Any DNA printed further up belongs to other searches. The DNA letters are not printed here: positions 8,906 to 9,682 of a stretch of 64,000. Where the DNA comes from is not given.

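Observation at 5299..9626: Candidate undescribed modification system: 158-aa orphan protein, 2OG oxygenase, HprK-like kinase, nitroreductase/SagB-like protein and MOP-type exporter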

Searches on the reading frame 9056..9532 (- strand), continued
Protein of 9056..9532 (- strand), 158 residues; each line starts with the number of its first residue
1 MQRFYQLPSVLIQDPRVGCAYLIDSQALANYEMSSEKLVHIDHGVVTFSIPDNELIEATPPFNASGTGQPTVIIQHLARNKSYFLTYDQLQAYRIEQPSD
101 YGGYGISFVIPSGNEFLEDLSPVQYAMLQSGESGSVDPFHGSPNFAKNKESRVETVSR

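Call 27: fold_search(model_id=the predicted structure, library=pdb)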
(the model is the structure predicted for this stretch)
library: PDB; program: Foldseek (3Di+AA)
matches with E <= 10: 144; with E <= 0.001: 0
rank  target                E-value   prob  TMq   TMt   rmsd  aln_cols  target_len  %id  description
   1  6w9o                  4.2e-01  0.08  0.12  0.11  12.9        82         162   11  Crystal structure of an OTU deubiquitinase from Wolbachia pipientis wMel (released 2020-07-01)
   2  2kqr_MODEL_1_A        1.2e+00  0.05  0.15  0.19  18.8       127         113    9  Solution structure of the N-terminal domain (residues 1-111) of Brugia malayi asparaginyl-tRNA synthetase (released 2009-12-15)
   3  7kw0_A                1.2e+00  0.03  0.15  0.06  12.1        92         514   11  Non-ribosomal didomain (stabilised glycine-PCP-C) acceptor bound state (released 2021-03-24)
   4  7y04_A                1.3e+00  0.03  0.18  0.06  15.2       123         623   15  Hsp90-AhR-p23 complex (released 2023-01-04)
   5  3ekr_B                1.6e+00  0.03  0.20  0.16  16.2       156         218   16  Dihydroxylphenyl amides as inhibitors of the Hsp90 molecular chaperone (released 2008-11-25)
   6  3eko_A                1.8e+00  0.03  0.18  0.15  16.8       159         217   16  Dihydroxylphenyl amides as inhibitors of the Hsp90 molecular chaperone (released 2008-11-25)
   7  3eko_B                1.9e+00  0.04  0.21  0.17  16.1       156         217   15  Dihydroxylphenyl amides as inhibitors of the Hsp90 molecular chaperone (released 2008-11-25)
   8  3r4n_A                1.9e+00  0.03  0.20  0.16  16.7       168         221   15  Optimization of Potent, Selective, and Orally Bioavailable Pyrrolodinopyrimidine-containing Inhibitors of Heat Shock P (released 2011-04-27)
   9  2jgp                  2.2e+00  0.02  0.14  0.05  13.0        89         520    6  Structure of the TycC5-6 PCP-C bidomain of the tyrocidine synthetase TycC (released 2007-10-30)
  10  9n6v_LL               2.3e+00  0.01  0.11  0.06  15.3       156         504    8  SSU processome maturation and disassembly, State A (released 2025-11-05)
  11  3r4p_A                2.5e+00  0.03  0.21  0.17  16.2       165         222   15  Optimization of potent, selective, and orally bioavailable pyrrolodinopyrimidine-containing inhibitors of heat shock p (released 2011-04-27)
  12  5uch_D                2.7e+00  0.05  0.14  0.12   4.4        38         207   18  Hsp90b N-terminal domain with inhibitors (released 2018-01-10)
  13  3tmp_C                3.0e+00  0.06  0.19  0.18   4.7        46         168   13  The catalytic domain of human deubiquitinase DUBA in complex with ubiquitin aldehyde (released 2012-01-11)
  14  1ry2                  3.0e+00  0.03  0.17  0.06  11.1        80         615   14  Crystal structure of yeast acetyl-coenzyme A synthetase in complex with AMP (released 2004-03-09)
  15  3k98_A                3.0e+00  0.02  0.19  0.15  14.4       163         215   15  HSP90 N-terminal domain in complex with (1R)-2-(5-chloro-2,4-dihydroxybenzoyl)-N-ethylisoindoline-1-carboxamide (released 2010-02-09)
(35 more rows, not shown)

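Call 30: search_protein_representatives(alignment_id=A1)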
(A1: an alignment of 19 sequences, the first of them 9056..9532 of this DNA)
Query: 19 sequences, 158 profile positions. Proteins with E-value up to 0.001 (for the whole library): 80; up to 1e-10: 62; up to 1e-30: 16. The best 80 are listed.
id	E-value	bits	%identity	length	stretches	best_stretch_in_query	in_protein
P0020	1.1e-53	197.0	-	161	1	4-136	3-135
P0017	1.1e-53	196.9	-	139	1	4-116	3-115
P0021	4.2e-49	182.1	-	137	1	5-136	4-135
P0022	3.4e-44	166.1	-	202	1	4-136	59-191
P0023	5.3e-44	165.5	-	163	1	5-135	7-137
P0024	8.8e-44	164.8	-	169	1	5-140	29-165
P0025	1.2e-43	164.3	-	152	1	2-134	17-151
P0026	2.1e-41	157.1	-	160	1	7-135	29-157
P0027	2.7e-39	150.2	-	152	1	6-138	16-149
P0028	2.6e-38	147.0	-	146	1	4-134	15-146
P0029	2.3e-37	143.9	-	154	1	9-140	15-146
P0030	3.9e-36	139.9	-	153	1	6-138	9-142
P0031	6.3e-34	132.8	-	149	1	4-134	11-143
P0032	1.7e-31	124.9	-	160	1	2-134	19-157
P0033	2.8e-31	124.2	-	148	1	4-131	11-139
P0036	7.5e-30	119.5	-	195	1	5-135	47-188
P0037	2.0e-29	118.1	-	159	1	8-136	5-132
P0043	4.9e-27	110.4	-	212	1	4-132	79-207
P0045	7.1e-27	109.9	-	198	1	4-135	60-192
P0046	7.6e-27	109.8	-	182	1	9-134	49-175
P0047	9.2e-27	109.5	-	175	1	7-136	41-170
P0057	1.2e-20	89.6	-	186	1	7-133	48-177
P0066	7.5e-17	77.3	-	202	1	5-136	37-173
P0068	2.6e-16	75.5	-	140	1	7-134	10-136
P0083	6.9e-10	54.6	-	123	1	11-131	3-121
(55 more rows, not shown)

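Call 45: find_encoding_contigs(protein=P0083, flank=8000, max_places=1)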
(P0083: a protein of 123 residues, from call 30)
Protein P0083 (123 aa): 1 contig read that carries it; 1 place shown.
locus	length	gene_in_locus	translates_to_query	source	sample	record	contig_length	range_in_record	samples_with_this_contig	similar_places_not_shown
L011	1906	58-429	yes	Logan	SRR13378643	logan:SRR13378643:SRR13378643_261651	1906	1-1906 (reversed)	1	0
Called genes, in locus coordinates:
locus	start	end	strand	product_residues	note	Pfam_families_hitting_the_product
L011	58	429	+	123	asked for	-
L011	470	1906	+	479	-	?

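Call 46: find_encoding_contigs(protein=P0047, flank=8000, max_places=1)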
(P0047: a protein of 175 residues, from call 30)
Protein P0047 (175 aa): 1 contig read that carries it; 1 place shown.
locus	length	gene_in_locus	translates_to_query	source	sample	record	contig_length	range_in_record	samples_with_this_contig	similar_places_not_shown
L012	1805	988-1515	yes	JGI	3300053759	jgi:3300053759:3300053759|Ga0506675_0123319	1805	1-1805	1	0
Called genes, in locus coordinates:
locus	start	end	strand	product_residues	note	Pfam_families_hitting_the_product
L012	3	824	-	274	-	?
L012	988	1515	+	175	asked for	-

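Call 51: find_related_loci(query=A1, collection=metagenome_contigs, flank=8000)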
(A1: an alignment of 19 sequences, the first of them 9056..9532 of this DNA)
Query A1 (158 aa) in metagenome_contigs; peptide patterns used: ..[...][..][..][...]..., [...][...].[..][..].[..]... (x = any residue, [..] = any of these).
74 stretches matched a pattern; 5 encode a relative of the query (tblastn E <= 1e-3); 5 distinct loci.
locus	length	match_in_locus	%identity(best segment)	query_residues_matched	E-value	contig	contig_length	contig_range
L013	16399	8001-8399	62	6-138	1e-56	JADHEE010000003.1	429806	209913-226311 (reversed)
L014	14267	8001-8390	63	3-132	1e-53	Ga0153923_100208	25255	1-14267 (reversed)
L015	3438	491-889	47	4-136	6e-36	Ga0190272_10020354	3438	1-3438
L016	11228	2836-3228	45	4-134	1e-34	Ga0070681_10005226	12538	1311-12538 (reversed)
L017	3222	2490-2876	37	4-131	9e-28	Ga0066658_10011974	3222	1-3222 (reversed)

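Call 64: search_solved_structures(query=A7, max_evalue=1, show_alignments=0)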
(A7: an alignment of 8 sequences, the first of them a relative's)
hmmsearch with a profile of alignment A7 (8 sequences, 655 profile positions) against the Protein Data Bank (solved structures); distinct sequences matched with E-value up to 1: 14.
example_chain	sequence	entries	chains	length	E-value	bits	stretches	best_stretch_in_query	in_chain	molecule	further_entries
3eo7_A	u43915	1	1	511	1.9e-19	72.7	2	190-289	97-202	Putative Nitroreductase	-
5lq4_A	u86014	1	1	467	0.00044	21.9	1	194-266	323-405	CyaGox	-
8pz5_A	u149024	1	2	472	0.00045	21.9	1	194-266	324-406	SagB-type dehydrogenase domain protein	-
5lq4_B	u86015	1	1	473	0.00045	21.9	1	194-266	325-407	CyaGox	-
8cqs_A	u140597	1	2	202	0.0021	19.7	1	483-619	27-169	Nitroreductase-like protein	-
3hoi_A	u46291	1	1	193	0.012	17.1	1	482-617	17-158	FMN-dependent nitroreductase BF3017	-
4dn2_A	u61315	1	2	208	0.053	15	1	480-548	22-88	Nitroreductase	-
3gfa_A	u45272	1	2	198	0.072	14.6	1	487-618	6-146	Putative nitroreductase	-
8cqu_A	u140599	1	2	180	0.08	14.5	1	480-553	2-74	Putative NADH dehydrogenase/NAD(P)H nitroreductase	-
7ly5_B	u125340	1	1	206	0.18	13.3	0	196-236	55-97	BmdC, oxidase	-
7ly7_B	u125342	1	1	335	0.32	12.5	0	196-236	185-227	BmdC, Oxidase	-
7ly4_A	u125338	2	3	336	0.33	12.4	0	196-236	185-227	BmdC, Oxidase | BmdC, NRPS oxidase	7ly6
6gos_C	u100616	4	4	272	0.8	11.1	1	190-296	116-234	Microcin B17-processing protein McbC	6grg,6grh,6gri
3eo8_A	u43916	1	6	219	0.89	11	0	483-559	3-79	BluB-like flavoprotein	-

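Call 70: search_protein_families(library=pfam, proteins=[L001:14010-15275:+, L008:5192-6481:+, L007:6443-7666:+, L008:4614-5195:+, L013:11999-13261:+], max_evalue=0.1)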
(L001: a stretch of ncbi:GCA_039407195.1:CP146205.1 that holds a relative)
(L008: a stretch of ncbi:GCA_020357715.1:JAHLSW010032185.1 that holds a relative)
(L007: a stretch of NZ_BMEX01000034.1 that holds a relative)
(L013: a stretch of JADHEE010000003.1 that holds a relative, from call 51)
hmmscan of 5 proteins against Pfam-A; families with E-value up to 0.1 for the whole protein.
L001:14010-15275:+ (421 aa): 1 family
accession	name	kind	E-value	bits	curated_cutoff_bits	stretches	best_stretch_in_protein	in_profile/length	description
PF01943.22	Polysacc_synt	-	1.1e-07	32.1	28.2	1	19-272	4-259/274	Polysaccharide biosynthesis protein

L008:5192-6481:+ (429 aa): 0 families

L007:6443-7666:+ (407 aa): 2 families
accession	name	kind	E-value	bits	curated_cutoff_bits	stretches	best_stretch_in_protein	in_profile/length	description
PF07690.21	MFS_1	-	3e-42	145.2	33.4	2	24-359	1-338/347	Major Facilitator Superfamily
PF05977.19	MFS_3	-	2e-24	86.4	27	1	23-406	14-399/524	Transmembrane secretion effector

L008:4614-5195:+ (193 aa): 8 families
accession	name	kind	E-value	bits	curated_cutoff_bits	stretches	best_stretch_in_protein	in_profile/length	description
PF00583.31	Acetyltransf_1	-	3.9e-17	63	20.7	1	72-163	29-115/116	Acetyltransferase (GNAT) family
PF08445.16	FR47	-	1e-13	51.5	22.1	1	99-169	15-82/86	FR47-like protein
PF13508.13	Acetyltransf_7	-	1.2e-12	48.5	27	1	76-163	3-81/84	Acetyltransferase (GNAT) domain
PF13673.13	Acetyltransf_10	-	7.3e-12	45.8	23.6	1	62-169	21-112/128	Acetyltransferase (GNAT) domain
PF13880.12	Acetyltransf_13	-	0.00096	19.4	22.8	1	110-140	7-37/69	ESCO1/2 acetyl-transferase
PF13527.13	Acetyltransf_9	-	0.0017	18.8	25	1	60-152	31-117/127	Acetyltransferase (GNAT) domain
PF13480.13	Acetyltransf_6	-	0.03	14.9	22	1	24-143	28-131/143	Acetyltransferase (GNAT) domain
PF05301.17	Acetyltransf_16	-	0.09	13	27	0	113-139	107-133/173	GNAT acetyltransferase, Mec-17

L013:11999-13261:+ (420 aa): 1 family
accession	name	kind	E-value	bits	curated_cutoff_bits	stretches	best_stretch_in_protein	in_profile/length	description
PF01943.22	Polysacc_synt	-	0.0003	20.8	28.2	1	16-275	2-263/274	Polysaccharide biosynthesis protein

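Call 79: list_cluster_members(proteins=[P0022, P0036, P0043, P0045, P0046, P0057, P0066, P0023, P0037, P0068])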
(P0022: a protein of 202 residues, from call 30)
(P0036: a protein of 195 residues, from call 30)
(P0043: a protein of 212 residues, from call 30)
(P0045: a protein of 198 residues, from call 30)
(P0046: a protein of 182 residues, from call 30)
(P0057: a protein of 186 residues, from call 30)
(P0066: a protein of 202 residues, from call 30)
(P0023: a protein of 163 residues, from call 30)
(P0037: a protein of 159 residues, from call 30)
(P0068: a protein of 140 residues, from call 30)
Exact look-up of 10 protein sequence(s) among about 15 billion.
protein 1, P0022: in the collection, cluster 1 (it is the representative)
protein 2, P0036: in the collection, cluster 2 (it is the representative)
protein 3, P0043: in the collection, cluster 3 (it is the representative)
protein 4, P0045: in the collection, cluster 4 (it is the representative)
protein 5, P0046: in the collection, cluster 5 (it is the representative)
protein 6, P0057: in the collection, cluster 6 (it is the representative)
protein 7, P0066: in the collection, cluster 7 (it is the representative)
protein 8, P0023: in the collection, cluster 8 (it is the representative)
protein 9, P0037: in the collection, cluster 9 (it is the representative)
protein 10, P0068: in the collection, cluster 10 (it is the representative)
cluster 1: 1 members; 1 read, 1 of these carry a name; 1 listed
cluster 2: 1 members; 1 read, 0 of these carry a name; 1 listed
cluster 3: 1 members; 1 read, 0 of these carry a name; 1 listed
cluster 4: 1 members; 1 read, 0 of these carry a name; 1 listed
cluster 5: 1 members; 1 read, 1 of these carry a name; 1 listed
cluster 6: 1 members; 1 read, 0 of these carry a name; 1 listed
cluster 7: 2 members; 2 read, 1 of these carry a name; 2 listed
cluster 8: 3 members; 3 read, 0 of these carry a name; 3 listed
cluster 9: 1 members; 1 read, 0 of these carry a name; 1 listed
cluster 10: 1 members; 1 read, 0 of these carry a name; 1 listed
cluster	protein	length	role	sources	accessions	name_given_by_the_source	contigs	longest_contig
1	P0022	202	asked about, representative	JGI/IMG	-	hypothetical protein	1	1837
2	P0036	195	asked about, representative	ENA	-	-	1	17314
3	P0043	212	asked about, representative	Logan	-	-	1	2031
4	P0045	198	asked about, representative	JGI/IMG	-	-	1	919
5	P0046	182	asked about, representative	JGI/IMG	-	hypothetical protein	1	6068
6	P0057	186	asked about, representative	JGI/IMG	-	-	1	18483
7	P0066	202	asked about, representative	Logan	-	-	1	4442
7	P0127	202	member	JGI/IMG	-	hypothetical protein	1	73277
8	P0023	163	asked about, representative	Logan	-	-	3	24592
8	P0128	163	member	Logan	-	-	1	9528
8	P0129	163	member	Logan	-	-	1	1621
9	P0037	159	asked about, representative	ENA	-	-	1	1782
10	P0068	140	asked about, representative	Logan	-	-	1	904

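Call 80: find_encoding_contigs(protein=P0057, flank=9000, max_places=1)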
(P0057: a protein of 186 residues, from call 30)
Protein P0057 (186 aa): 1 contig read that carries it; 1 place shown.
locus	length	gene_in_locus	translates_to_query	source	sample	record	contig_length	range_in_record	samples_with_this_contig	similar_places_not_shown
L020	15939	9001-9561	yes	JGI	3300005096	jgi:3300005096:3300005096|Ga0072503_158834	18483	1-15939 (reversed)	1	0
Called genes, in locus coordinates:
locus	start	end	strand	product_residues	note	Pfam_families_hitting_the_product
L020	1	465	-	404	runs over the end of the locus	PF14690:Zn_ribbon_ISL3 (weak), PF13542:HTH_Tnp_ISL3, PF01610:DDE_Tnp_ISL3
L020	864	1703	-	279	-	PF00589:Phage_integrase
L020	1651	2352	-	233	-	-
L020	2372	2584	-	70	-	PF12728:HTH_17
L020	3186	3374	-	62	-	-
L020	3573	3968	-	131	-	-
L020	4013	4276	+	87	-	-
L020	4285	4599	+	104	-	-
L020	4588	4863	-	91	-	-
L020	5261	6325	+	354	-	PF13565:HTH_32 (weak), PF00665:rve (weak), PF13683:rve_3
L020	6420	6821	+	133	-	-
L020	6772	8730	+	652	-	PF13231:PMT_2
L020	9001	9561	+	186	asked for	-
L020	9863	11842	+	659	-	PF00881:Nitroreductase (weak)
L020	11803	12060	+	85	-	-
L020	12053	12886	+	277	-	-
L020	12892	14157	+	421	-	-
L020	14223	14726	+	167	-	-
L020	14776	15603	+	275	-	PF01209:Ubie_methyltran (faint), PF05175:MTS (weak), PF13489:Methyltransf_23, PF01728:FtsJ, PF08241:Methyltransf_11, PF08242:Methyltransf_12, PF13649:Methyltransf_25, PF13847:Methyltransf_31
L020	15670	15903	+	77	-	PF01527:HTH_Tnp_1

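Call 81: find_encoding_contigs(protein=P0036, flank=9000, max_places=1)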
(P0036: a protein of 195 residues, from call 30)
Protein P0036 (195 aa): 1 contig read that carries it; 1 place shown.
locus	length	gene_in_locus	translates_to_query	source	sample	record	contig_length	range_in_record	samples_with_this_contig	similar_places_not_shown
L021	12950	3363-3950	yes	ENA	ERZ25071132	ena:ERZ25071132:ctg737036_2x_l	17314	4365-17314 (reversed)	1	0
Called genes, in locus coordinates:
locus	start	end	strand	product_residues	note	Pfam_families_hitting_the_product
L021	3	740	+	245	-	?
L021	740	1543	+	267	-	PF11198:DUF2857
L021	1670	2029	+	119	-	-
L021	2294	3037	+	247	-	PF05598:DUF772 (faint)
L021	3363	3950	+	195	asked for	-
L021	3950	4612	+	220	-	-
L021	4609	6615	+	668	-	PF00881:Nitroreductase (weak)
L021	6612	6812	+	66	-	-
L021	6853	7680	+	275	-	-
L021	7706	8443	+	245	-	PF01209:Ubie_methyltran (weak), PF13489:Methyltransf_23, PF05401:NodS (weak), PF13649:Methyltransf_25, PF13847:Methyltransf_31, PF08241:Methyltransf_11, PF08242:Methyltransf_12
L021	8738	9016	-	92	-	-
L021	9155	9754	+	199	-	PF08900:AcaB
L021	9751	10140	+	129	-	-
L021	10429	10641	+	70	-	-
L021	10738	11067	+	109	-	-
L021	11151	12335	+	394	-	-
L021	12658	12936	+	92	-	-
